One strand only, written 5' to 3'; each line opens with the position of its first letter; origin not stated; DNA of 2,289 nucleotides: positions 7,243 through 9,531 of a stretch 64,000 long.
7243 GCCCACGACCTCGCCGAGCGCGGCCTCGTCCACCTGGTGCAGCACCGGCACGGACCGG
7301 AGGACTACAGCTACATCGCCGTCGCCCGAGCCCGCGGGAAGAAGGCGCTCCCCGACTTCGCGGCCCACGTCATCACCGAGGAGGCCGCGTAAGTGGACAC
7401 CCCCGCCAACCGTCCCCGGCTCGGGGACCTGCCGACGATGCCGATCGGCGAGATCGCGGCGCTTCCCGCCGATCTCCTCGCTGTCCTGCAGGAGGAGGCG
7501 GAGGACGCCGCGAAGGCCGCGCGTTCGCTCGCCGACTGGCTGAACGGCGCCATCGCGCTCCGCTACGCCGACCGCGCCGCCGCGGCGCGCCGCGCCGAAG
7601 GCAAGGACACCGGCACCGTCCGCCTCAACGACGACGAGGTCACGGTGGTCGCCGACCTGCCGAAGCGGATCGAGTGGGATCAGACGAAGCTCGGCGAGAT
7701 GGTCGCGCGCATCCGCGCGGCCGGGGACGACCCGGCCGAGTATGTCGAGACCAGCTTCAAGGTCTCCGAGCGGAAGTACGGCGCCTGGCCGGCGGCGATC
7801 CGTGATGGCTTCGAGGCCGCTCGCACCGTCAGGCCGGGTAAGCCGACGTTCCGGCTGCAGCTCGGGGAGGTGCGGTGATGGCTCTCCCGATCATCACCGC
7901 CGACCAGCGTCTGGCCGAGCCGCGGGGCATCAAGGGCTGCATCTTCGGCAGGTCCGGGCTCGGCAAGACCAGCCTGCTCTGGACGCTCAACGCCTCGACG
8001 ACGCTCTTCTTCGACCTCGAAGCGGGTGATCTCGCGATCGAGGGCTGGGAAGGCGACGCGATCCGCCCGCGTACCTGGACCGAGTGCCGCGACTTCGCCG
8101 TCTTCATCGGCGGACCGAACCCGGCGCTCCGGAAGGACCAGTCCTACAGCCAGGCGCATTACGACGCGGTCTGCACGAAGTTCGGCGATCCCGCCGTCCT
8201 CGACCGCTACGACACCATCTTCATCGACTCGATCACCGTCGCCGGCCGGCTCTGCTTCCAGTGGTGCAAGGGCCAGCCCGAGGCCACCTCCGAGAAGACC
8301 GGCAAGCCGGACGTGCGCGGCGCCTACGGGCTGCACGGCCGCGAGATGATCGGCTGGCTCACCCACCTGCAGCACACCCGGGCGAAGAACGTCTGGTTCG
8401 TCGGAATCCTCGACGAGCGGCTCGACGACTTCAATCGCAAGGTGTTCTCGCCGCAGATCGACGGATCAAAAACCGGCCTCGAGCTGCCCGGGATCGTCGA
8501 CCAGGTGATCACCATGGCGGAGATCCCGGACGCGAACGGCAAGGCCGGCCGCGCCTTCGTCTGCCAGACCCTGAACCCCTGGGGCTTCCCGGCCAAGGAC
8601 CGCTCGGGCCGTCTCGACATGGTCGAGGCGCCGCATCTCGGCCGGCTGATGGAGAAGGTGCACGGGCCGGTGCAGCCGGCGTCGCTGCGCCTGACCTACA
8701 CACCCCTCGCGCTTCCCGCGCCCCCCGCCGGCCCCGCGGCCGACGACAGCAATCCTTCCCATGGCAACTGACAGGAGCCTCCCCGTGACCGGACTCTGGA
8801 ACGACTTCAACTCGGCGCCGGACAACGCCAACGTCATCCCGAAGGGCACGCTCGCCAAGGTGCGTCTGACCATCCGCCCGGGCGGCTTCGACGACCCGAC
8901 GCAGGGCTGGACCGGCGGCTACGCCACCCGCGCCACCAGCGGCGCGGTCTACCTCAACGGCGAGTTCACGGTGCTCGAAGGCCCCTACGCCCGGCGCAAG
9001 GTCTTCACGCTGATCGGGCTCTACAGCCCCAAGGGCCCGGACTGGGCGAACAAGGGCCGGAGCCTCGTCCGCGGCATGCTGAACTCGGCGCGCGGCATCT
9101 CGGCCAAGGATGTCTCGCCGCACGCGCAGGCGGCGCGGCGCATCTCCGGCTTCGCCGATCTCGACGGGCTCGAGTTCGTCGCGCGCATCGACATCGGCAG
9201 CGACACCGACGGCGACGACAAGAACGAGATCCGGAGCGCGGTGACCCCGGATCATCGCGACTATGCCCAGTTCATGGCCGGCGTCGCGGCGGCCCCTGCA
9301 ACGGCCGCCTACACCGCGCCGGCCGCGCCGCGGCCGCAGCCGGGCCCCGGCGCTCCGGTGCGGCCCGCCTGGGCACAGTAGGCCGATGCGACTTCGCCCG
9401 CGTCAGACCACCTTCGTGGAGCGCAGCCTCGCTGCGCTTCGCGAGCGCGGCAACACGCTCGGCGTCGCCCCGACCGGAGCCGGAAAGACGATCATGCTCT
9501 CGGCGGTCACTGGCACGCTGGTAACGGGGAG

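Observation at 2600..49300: Hybrid prophage: serine-recombinase integration cassette, lambda-type head genes and a GTA-type tail, carrying about 12 morons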

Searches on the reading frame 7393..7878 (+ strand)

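Call 61: search_protein_families(library=pfam, max_evalue=0.5, proteins=[window:7393-7878:+])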
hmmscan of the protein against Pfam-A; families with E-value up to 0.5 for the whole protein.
window:7393-7878:+ (161 aa): 2 families
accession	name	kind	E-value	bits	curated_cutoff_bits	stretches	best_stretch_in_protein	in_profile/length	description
PF03831.20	YjdM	-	0.21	11.9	23.2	1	76-120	7-51/69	PhnA domain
PF21811.2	RdfA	-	0.32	11.2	27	1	26-85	17-75/195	Rod-determining factor A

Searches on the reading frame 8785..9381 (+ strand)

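Call 61: search_protein_families(library=pfam, max_evalue=0.5, proteins=[window:8785-9381:+])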
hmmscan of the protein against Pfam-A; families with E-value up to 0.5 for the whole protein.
window:8785-9381:+ (198 aa): 1 family
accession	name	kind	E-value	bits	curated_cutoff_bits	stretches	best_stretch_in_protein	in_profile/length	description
PF06033.17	DUF918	-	0.41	10.9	27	0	90-127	86-123/152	Nucleopolyhedrovirus protein of unknown function (DUF918)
